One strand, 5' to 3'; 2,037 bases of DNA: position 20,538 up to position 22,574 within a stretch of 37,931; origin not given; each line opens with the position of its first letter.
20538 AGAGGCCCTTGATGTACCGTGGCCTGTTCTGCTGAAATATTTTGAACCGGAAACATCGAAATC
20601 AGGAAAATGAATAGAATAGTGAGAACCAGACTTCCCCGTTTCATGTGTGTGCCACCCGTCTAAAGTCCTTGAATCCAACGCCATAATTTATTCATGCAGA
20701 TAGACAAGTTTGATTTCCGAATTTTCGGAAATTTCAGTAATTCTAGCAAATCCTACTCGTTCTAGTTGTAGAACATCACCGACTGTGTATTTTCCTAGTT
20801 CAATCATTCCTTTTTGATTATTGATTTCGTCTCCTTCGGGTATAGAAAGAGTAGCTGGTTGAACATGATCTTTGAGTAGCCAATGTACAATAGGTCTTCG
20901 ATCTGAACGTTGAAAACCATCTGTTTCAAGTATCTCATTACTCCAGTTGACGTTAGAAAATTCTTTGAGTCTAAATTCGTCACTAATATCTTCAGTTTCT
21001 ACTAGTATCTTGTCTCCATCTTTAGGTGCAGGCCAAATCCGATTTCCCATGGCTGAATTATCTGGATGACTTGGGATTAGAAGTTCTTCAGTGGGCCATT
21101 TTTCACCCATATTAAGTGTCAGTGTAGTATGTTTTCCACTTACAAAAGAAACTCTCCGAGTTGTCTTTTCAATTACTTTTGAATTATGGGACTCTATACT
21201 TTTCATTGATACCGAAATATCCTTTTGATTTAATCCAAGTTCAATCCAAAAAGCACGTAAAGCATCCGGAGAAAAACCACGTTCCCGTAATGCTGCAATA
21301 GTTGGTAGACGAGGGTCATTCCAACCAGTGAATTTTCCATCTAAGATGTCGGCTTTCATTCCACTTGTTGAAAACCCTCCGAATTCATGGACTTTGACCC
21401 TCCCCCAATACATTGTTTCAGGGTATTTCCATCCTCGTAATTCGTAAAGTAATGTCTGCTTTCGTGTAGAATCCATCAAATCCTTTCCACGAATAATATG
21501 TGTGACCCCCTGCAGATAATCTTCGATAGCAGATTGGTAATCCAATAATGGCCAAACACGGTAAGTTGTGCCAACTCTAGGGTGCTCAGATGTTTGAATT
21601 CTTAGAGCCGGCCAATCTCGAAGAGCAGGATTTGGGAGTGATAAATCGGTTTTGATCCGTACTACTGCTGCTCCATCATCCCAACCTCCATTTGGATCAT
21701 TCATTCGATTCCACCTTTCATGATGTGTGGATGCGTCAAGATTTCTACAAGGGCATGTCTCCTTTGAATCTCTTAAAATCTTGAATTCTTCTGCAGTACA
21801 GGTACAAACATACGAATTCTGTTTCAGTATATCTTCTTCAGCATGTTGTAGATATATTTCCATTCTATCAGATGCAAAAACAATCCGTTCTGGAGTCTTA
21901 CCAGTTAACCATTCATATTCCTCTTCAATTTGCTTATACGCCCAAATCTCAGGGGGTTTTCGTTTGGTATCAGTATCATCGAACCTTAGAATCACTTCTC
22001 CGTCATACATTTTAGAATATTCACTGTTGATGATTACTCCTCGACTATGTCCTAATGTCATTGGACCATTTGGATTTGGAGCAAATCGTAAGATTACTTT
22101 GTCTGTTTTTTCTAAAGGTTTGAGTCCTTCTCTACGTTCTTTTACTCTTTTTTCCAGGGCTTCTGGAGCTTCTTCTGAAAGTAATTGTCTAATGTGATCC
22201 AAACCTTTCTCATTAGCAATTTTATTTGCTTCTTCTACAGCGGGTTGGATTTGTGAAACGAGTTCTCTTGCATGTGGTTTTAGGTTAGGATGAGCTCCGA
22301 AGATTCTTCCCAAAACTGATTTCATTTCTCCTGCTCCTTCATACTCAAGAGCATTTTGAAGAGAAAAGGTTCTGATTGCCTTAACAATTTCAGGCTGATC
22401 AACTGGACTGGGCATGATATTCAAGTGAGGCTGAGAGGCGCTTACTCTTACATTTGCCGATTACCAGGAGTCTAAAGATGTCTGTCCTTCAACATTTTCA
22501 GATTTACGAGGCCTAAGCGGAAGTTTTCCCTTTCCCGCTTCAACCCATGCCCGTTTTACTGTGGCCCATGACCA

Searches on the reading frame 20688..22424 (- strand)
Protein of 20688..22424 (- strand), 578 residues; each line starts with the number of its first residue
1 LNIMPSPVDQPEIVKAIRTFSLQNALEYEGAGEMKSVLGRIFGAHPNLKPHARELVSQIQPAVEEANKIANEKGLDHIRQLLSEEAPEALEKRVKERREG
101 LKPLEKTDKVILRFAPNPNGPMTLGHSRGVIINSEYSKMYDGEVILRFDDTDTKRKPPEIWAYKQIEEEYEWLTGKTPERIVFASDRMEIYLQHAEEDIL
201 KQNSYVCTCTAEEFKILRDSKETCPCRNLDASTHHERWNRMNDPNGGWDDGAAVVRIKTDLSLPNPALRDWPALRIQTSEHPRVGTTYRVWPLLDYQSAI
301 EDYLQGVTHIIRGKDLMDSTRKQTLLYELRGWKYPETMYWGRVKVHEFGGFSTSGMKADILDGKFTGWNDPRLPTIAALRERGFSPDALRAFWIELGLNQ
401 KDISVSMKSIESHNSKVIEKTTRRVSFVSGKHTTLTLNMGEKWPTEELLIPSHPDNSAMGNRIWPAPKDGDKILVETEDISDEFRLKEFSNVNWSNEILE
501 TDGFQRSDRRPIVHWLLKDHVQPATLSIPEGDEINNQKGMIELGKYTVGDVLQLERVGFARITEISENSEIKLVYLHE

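Call 9: search_protein_families(library=pfam, proteins=[window:20688-22424:-], max_evalue=0.00001)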
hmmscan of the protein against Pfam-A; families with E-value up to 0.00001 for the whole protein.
window:20688-22424:- (578 aa): 1 family
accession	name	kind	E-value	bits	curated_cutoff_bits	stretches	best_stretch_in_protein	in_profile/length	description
PF00749.27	tRNA-synt_1c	-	2.9e-53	181.3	23.4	1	109-419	1-313/314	tRNA synthetases class I (E and Q), catalytic domain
